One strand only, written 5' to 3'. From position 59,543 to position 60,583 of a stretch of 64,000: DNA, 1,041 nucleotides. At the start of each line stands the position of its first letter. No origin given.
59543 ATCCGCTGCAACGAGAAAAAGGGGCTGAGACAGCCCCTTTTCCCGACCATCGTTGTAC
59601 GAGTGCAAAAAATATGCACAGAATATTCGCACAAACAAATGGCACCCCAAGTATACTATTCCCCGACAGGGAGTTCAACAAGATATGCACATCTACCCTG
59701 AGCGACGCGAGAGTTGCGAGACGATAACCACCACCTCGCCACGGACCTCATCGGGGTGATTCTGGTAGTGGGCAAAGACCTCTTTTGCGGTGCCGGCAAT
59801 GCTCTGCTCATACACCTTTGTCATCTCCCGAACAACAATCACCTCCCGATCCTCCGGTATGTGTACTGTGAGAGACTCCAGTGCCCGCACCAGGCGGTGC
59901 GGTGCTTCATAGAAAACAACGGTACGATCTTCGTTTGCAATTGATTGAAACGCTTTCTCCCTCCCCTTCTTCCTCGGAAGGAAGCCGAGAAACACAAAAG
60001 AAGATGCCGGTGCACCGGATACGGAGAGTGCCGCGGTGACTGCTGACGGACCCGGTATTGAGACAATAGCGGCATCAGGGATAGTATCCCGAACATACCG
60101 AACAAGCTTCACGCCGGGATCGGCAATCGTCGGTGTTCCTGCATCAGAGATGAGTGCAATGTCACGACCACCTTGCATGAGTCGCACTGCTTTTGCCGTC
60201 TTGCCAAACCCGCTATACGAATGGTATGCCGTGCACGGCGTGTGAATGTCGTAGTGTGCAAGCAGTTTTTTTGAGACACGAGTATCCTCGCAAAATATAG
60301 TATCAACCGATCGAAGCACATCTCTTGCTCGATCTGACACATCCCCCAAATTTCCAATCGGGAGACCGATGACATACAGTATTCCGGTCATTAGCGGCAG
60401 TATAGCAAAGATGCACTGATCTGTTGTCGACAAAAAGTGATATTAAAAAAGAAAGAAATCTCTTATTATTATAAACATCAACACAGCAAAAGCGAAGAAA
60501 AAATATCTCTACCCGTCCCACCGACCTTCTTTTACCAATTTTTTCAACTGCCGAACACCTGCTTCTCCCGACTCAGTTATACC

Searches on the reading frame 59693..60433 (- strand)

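Call 15: search_protein_families(library=pfam, proteins=[window:59693-60433:-], max_evalue=0.001)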
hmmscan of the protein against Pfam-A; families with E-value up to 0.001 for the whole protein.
window:59693-60433:- (246 aa): 1 family
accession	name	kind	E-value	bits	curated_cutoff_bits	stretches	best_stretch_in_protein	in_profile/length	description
PF00590.25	TP_methylase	-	1.8e-31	110.2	27.8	1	19-219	2-211/212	Tetrapyrrole (Corrin/Porphyrin) Methylases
